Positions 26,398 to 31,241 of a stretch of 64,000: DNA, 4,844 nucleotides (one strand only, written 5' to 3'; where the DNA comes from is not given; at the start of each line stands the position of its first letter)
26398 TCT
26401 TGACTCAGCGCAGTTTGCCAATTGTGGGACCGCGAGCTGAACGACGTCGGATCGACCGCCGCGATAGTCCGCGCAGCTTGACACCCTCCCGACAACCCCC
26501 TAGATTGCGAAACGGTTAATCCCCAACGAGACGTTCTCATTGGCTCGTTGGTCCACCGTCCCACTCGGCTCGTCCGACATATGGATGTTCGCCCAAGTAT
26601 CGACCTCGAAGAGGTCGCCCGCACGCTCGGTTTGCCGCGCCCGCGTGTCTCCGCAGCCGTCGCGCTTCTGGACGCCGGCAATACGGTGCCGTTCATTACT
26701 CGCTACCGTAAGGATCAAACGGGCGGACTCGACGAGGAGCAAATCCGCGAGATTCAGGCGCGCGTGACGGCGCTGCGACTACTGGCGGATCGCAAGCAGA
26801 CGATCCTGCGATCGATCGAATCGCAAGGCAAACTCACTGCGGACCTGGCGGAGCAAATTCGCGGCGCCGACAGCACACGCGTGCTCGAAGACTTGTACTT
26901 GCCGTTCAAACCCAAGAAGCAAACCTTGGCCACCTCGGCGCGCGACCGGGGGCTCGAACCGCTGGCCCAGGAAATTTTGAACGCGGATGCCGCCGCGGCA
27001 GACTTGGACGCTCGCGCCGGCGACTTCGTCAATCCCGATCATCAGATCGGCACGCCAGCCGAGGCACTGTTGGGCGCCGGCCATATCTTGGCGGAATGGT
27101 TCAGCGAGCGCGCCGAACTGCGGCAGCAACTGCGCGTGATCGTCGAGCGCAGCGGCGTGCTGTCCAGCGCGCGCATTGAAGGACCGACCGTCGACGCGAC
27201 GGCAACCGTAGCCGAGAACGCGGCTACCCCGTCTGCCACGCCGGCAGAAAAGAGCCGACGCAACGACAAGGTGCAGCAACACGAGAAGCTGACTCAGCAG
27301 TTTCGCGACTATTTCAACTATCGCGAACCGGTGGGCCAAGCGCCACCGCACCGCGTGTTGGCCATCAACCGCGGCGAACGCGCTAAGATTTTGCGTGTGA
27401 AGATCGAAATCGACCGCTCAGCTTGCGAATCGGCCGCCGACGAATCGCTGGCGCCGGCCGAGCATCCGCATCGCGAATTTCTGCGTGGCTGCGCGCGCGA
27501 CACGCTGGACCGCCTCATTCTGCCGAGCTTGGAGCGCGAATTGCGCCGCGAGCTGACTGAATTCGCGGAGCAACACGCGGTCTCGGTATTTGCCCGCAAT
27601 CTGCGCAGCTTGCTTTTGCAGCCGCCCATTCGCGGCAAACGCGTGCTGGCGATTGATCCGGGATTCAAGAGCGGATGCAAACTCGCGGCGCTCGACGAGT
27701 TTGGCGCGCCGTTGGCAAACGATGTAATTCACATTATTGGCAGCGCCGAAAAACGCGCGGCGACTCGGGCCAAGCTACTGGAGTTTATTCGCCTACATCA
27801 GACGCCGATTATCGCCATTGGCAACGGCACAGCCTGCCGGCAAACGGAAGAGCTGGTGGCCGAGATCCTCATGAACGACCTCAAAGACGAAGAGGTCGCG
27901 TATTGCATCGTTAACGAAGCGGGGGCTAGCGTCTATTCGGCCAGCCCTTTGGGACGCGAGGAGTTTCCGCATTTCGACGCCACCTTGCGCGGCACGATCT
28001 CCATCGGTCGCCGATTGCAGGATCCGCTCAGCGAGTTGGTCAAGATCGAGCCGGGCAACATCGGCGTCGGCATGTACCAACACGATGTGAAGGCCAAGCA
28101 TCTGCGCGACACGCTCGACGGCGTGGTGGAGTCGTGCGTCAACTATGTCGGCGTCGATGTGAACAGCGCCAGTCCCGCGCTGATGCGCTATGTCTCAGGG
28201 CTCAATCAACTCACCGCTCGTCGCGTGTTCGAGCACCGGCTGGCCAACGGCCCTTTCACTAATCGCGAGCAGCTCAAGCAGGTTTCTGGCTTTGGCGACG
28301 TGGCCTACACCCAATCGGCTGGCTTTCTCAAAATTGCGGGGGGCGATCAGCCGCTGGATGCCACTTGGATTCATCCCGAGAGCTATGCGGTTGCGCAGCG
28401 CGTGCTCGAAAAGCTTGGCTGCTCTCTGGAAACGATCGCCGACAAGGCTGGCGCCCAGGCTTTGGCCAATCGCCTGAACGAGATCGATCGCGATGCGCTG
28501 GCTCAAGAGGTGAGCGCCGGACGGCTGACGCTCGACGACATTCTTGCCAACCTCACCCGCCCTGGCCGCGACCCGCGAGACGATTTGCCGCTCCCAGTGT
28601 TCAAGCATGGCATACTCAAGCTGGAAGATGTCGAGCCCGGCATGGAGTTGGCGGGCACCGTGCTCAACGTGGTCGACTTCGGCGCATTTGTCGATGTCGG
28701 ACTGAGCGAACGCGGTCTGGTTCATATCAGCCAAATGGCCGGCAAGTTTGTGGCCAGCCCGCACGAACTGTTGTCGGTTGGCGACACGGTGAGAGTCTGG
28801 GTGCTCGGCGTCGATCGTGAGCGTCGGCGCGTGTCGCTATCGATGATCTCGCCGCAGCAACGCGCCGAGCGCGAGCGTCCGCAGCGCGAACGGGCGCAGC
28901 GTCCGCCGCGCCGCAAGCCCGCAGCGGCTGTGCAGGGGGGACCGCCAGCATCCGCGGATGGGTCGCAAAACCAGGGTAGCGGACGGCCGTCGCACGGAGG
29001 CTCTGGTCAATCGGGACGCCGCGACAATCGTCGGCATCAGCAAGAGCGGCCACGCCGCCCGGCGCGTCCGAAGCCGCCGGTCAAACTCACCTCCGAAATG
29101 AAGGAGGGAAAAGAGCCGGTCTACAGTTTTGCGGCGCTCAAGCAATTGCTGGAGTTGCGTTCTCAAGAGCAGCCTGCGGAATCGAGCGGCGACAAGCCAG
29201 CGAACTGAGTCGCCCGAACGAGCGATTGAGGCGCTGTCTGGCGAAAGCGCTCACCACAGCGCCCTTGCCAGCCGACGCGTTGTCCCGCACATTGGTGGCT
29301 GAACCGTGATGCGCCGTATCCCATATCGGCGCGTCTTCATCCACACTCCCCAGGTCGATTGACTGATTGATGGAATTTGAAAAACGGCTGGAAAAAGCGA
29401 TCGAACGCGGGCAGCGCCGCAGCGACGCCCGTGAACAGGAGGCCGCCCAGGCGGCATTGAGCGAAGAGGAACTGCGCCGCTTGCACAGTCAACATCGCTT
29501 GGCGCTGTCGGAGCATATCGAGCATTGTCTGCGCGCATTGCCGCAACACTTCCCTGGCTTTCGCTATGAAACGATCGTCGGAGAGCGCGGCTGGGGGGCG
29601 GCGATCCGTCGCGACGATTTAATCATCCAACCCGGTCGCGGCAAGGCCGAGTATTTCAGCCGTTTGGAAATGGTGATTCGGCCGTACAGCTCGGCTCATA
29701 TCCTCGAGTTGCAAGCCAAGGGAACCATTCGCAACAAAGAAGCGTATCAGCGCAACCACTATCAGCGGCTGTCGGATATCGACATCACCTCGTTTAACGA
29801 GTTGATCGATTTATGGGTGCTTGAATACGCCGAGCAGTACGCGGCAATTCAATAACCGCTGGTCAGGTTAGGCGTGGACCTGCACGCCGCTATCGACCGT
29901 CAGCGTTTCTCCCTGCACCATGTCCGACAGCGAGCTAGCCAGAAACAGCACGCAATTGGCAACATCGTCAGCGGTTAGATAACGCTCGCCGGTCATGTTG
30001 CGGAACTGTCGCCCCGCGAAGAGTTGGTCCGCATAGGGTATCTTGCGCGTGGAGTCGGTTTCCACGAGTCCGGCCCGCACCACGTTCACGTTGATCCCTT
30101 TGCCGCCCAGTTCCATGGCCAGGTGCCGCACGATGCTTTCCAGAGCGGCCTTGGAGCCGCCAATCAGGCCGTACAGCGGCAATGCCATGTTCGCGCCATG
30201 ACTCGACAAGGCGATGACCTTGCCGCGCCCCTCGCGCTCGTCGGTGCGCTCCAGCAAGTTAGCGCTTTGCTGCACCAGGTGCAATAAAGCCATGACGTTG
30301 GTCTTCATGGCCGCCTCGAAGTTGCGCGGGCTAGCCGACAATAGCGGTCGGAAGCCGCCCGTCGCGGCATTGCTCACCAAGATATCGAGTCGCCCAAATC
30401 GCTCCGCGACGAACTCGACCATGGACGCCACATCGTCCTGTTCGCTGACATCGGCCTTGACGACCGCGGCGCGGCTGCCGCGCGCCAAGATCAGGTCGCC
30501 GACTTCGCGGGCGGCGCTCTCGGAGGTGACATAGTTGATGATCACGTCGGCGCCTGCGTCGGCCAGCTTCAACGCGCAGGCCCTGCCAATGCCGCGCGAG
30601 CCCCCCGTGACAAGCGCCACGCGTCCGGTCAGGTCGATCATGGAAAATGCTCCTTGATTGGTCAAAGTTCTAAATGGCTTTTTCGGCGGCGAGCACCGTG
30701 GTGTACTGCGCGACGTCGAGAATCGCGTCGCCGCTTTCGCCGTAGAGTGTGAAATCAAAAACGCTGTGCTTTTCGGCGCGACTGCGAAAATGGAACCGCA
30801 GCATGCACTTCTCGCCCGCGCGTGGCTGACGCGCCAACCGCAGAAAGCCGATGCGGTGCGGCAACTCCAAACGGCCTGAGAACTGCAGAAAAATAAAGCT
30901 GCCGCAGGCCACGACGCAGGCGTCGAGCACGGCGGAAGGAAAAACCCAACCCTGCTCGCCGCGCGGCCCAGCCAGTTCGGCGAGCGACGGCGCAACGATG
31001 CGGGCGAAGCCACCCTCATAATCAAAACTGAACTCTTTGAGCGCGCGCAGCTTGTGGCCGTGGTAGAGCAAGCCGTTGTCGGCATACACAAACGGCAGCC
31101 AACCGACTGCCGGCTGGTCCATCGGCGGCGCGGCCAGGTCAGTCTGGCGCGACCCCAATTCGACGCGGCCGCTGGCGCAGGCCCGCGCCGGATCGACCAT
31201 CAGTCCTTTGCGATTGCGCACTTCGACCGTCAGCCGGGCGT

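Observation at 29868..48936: Self-contained lipid-type PKS locus: megasynthase + trans-ER + thioester reductase + MMPL exporter + PapA-like acyltransferase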

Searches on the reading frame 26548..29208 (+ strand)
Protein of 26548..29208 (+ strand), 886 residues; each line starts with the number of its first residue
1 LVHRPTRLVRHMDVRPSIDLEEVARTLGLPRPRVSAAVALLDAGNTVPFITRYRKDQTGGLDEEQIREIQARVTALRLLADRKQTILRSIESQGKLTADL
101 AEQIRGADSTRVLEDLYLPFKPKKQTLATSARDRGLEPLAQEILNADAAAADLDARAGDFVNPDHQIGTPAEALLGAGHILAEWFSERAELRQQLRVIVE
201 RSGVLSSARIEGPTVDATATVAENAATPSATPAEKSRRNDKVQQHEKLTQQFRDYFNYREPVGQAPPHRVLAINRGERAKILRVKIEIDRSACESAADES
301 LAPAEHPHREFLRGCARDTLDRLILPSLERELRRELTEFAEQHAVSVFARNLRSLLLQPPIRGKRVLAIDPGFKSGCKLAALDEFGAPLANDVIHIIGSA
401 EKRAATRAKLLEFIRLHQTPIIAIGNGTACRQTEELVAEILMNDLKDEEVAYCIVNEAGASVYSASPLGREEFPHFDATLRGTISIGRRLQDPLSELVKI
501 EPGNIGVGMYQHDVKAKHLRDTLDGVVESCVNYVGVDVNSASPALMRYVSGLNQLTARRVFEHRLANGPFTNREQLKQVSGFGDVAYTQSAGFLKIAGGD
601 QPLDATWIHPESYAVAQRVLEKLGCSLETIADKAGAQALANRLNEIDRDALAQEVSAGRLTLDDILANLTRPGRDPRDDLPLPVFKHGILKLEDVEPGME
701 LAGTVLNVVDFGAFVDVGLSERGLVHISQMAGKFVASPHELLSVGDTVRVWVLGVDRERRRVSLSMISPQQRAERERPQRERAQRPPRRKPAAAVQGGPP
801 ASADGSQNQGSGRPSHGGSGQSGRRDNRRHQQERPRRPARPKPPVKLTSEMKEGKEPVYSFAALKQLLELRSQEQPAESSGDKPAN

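Call 8: search_protein_families(library=pfam, proteins=[window:26548-29208:+], max_evalue=0.001)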
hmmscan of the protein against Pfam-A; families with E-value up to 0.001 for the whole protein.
window:26548-29208:+ (886 aa): 9 families
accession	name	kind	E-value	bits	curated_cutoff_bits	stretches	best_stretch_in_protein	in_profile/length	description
PF16921.10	Tex_YqgF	-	2.6e-43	147.9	27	1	364-491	1-126/126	Tex protein YqgF-like domain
PF22706.1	Tex_central_region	-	5.6e-29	101.8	27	2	243-348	64-178/178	Tex central region-like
PF09371.15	Tex_N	-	4.7e-26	90.8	32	1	21-91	5-75/75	Tex-like protein N-terminal domain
PF12836.13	HHH_3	-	2.2e-21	76.2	27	1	531-594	1-64/65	Helix-hairpin-helix motif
PF17674.7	HHH_9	-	8.4e-20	71.8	23.1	1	601-677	1-70/70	HHH domain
PF00575.29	S1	-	2.7e-18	66.6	22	1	695-766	2-73/74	S1 RNA binding domain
PF23459.1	S1_RRP5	-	4e-06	27.7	27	1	695-765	1-71/72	RRP5 S1 domain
PF14635.12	HHH_7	-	7.1e-06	26.8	27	1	510-596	11-103/104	Helix-hairpin-helix motif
PF14639.11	YqgF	-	0.00021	21.6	35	1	401-498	46-147/150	Holliday-junction resolvase-like of SPT6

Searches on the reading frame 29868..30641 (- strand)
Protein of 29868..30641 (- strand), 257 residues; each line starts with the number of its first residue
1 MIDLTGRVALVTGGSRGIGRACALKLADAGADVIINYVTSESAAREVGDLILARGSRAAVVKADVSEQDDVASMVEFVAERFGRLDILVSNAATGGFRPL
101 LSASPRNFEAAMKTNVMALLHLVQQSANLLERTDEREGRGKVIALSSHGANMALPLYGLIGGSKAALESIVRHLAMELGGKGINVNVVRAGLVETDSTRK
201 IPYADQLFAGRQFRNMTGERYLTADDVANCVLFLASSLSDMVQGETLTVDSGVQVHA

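Call 5: search_protein_families(library=pfam, proteins=[window:29868-30641:-], max_evalue=1)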
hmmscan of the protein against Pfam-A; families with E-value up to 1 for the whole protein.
window:29868-30641:- (257 aa): 8 families
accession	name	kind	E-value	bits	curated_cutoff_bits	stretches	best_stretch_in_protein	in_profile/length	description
PF13561.12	adh_short_C2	-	7.3e-57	193.1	27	1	16-253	6-235/236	Enoyl-(Acyl carrier protein) reductase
PF00106.31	adh_short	-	8.8e-43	146.5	26.6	1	7-201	1-190/195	short chain dehydrogenase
PF08659.16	KR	-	1.4e-11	45.1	22.6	1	9-127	3-124/180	KR domain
PF01370.27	Epimerase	-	0.00013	21.9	20.9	1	9-179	1-161/240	NAD dependent epimerase/dehydratase family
PF12241.14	Enoyl_reductase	-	0.027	14.3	22.1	0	140-204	137-203/236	Trans-2-enoyl-CoA reductase catalytic region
PF21597.2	TetR_C_43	-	0.046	14.4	27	1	20-75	21-76/105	Transcriptional regulator SbtR-like, C-terminal domain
PF13460.12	NAD_binding_10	-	0.058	13.7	27.2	1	13-113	1-86/184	NAD(P)H-binding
PF02882.25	THF_DHG_CYH_C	-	0.1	12.4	27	1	2-65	32-97/160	Tetrahydrofolate dehydrogenase/cyclohydrolase, NAD(P)-binding domain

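Call 6: search_protein_families(library=ncbifam, proteins=[window:29868-30641:-], max_evalue=0.01)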
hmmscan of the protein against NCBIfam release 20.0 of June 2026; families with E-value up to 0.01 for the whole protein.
window:29868-30641:- (257 aa): 233 families (the best 25 are shown)
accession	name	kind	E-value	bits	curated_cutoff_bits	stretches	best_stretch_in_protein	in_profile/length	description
NF005975.0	PRK08063.1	equivalog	6.7e-75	251.6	328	1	5-253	3-246/250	enoyl-[acyl-carrier-protein] reductase FabL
NF005559.1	PRK07231.1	subfamily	2.3e-55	187.8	215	1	4-254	2-248/249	glucose 1-dehydrogenase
NF005893.0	PRK07856.1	equivalog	9.7e-44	149.6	255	1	2-252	5-240/255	SDR family oxidoreductase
TIGR01830.1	3oxo_ACP_reduc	equivalog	8.1e-43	146.8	297.75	1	9-253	1-238/239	3-oxoacyl-[acyl-carrier-protein] reductase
NF053807.1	RhamDHLra1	equivalog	2e-42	145.6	400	1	4-255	2-249/252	L-rhamnose 1-dehydrogenase Lra1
NF004778.0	PRK06124.1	equivalog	7.6e-42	143.5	303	1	3-256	8-255/256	SDR family oxidoreductase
NF005853.0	PRK07774.1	equivalog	1.3e-41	142.7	303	1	2-253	2-246/250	SDR family oxidoreductase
NF009468.0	PRK12826.1-4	equivalog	1.6e-41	142.7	318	1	3-253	4-247/256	SDR family oxidoreductase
NF004791.0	PRK06138.1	equivalog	1.6e-41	142.3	312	1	3-255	2-251/252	SDR family oxidoreductase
NF005873.0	PRK07814.1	equivalog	1.9e-41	142.2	346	1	3-255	7-253/263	SDR family oxidoreductase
TIGR02415.1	23BDH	subfamily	3.8e-41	141.2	304.35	1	7-254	1-252/254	acetoin reductase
NF009386.0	PRK12745.1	equivalog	6.1e-41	140.2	250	1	7-256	6-257/259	3-ketoacyl-ACP reductase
TIGR03971.1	SDR_subfam_1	subfamily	3.1e-40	138.2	300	1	4-254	1-269/271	mycofactocin-coupled SDR family oxidoreductase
NF004197.0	PRK05653.1-1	equivalog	9.9e-40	136.7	332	1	3-254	4-247/249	3-oxoacyl-ACP reductase FabG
TIGR01832.1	kduD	equivalog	2.1e-39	135.5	338.85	1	3-252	2-244/248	2-dehydro-3-deoxy-D-gluconate 5-dehydrogenase KduD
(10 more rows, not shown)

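Call 53: find_related_loci(query=window:29868-30641:-, collection=metagenome_contigs, flank=10000)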
Query window:29868-30641:- (257 aa) in metagenome_contigs; peptide patterns used: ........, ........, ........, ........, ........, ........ (x = any residue, [..] = any of these).
577 stretches matched a pattern; 337 encode a relative of the query (tblastn E <= 1e-3); the best 80 are kept; 80 distinct loci.
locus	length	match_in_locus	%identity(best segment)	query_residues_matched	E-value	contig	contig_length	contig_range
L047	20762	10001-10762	74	1-257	8e-127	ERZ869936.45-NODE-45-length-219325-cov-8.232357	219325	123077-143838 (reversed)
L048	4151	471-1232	70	1-257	3e-121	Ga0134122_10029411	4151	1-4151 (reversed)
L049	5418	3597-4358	70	1-257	3e-119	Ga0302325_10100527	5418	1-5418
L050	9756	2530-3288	69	1-256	2e-113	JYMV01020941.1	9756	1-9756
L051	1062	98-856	68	1-256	1e-122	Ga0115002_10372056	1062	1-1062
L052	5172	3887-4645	68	1-256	3e-112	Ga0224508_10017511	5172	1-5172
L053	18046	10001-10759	70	1-256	2e-111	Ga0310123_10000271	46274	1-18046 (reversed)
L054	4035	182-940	67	1-256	1e-111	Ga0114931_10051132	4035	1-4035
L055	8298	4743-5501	68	1-256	1e-109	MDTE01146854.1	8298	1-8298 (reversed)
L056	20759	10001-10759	68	1-256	1e-108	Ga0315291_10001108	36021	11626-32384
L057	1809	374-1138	65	1-256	2e-114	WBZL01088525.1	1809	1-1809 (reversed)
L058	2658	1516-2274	65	1-256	2e-111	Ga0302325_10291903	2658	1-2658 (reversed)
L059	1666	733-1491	63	1-256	2e-112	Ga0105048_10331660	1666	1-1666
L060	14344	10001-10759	68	1-256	7e-112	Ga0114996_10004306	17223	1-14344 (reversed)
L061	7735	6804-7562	63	1-256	8e-101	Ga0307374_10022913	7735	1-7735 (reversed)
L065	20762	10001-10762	57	2-257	6e-93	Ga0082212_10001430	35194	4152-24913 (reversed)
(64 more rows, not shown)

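Call 68: search_protein_families(library=pfam, proteins=[L065:12289-15987:+, L065:15785-17347:+, L065:17364-18380:+, L065:18449-20077:+, L065:10826-12292:+, L056:10713-12242:+, L056:12763-14925:-, L056:15057-16955:-, L056:17040-17807:+, L056:17804-20311:+], max_evalue=0.001)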
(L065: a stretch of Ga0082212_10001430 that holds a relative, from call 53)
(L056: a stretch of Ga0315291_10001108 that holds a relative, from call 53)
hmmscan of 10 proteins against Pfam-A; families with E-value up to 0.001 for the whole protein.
L065:12289-15987:+ (1232 aa): 5 families
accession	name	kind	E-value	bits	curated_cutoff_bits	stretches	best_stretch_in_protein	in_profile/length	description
PF00109.32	ketoacyl-synt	-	3.9e-82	276.1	20.8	2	9-293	2-252/252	Beta-ketoacyl synthase, N-terminal domain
PF02801.28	Ketoacyl-synt_C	-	1.5e-45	154.5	20.8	2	301-415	1-116/119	Beta-ketoacyl synthase, C-terminal domain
PF00550.31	PP-binding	-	9.7e-15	55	20.8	2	1053-1117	3-65/67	Phosphopantetheine attachment site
PF16197.11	KAsynt_C_assoc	-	2e-07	31.8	33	1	422-473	2-48/111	Ketoacyl-synthetase C-terminal extension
PF00108.29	Thiolase_N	-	0.00013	21.9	26.4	0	207-244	75-112/260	Thiolase, N-terminal domain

L065:15785-17347:+ (520 aa): 1 family
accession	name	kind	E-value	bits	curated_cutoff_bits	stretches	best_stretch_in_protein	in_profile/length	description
PF00668.25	Condensation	-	2e-05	23.9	30.6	1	101-222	32-168/456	Condensation domain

L065:17364-18380:+ (338 aa): 2 families
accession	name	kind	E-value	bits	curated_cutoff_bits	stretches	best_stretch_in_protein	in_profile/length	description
PF00378.25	ECH_1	-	2.9e-34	119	27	1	25-206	3-179/251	Enoyl-CoA hydratase/isomerase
PF16113.10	ECH_2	-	7.1e-25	88.6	27.2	1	29-203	2-175/335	Enoyl-CoA hydratase/isomerase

L065:18449-20077:+ (542 aa): 1 family
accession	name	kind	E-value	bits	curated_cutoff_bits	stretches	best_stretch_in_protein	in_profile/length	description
PF00221.24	Lyase_aromatic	-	2.1e-152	508.5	27.3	1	52-508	9-465/466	Aromatic amino acid lyase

L065:10826-12292:+ (488 aa): 5 families
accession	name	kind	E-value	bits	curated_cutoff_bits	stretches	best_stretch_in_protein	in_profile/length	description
PF07993.18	NAD_binding_4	-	5.1e-42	144.2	20.1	1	7-254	2-258/258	Male sterility protein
PF01370.27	Epimerase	-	3.7e-14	53.2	20.9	1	6-263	3-230/240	NAD dependent epimerase/dehydratase family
PF01073.25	3Beta_HSD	-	1.4e-07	31.3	22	1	79-197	58-187/280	3-beta hydroxysteroid dehydrogenase/isomerase family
PF16363.11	GDP_Man_Dehyd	-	4.9e-05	23.4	27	1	7-176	3-166/332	GDP-mannose 4,6 dehydratase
PF04321.23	RmlD_sub_bind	-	0.00055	19.5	27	0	3-202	2-162/287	RmlD substrate binding domain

L056:10713-12242:+ (509 aa): 1 family
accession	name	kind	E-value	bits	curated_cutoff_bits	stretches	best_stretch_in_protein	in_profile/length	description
PF16911.10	PapA_C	-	1.9e-06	27.9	30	1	280-348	11-76/203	Phthiocerol/phthiodiolone dimycocerosyl transferase C-terminus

L056:12763-14925:- (720 aa): 0 families

L056:15057-16955:- (632 aa): 1 family
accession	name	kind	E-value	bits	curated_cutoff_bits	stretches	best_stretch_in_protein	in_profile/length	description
PF11832.13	DUF3352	-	8.2e-05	21.8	26.8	0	54-197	290-426/536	Protein of unknown function (DUF3352)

L056:17040-17807:+ (255 aa): 4 families
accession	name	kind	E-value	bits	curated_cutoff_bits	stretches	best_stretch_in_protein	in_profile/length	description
PF00005.33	ABC_tran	-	1.1e-33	117.2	25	1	39-187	1-136/137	ABC transporter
PF02463.25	SMC_N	-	4.9e-08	33.1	40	1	142-231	119-211/220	RecF/RecN/SMC N terminal domain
PF13555.12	AAA_29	-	0.00012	22.2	27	1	41-66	14-39/61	P-loop containing region of AAA domain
PF13304.12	AAA_21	-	0.00056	20.5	27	0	51-70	1-20/304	AAA domain, putative AbiEii toxin, Type IV TA system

L056:17804-20311:+ (835 aa): 2 families
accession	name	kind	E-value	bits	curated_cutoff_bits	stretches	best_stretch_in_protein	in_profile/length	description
PF02687.27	FtsX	-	2.7e-37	127.9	25.5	2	257-374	5-120/120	FtsX-like permease C-terminal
PF12704.14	MacB_PCD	-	4.9e-13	50.3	27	2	19-222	2-205/207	MacB-like periplasmic core domain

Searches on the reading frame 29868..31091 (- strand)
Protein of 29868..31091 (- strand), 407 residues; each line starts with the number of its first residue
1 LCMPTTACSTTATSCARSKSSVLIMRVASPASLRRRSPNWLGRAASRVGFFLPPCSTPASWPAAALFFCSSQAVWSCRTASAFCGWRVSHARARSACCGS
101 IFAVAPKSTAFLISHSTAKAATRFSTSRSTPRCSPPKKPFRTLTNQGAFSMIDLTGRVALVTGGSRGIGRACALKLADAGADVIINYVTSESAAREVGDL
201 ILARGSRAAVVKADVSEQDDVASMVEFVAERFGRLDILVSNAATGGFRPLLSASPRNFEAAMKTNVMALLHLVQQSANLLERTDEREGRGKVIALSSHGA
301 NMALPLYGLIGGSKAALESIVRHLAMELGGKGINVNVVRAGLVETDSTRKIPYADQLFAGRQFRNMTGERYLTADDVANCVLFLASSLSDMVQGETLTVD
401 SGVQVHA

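Call 3: search_protein_families(library=pfam, proteins=[window:29868-31091:-], max_evalue=0.01)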
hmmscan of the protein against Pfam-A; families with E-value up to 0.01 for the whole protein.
window:29868-31091:- (407 aa): 4 families
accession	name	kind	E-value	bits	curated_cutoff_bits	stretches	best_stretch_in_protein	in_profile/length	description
PF13561.12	adh_short_C2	-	2.6e-56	191.3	27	1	166-403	6-235/236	Enoyl-(Acyl carrier protein) reductase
PF00106.31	adh_short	-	2.8e-42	144.9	26.6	1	157-351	1-190/195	short chain dehydrogenase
PF08659.16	KR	-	5e-11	43.3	22.6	1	159-277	3-124/180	KR domain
PF01370.27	Epimerase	-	0.00065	19.6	20.9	1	159-297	1-115/240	NAD dependent epimerase/dehydratase family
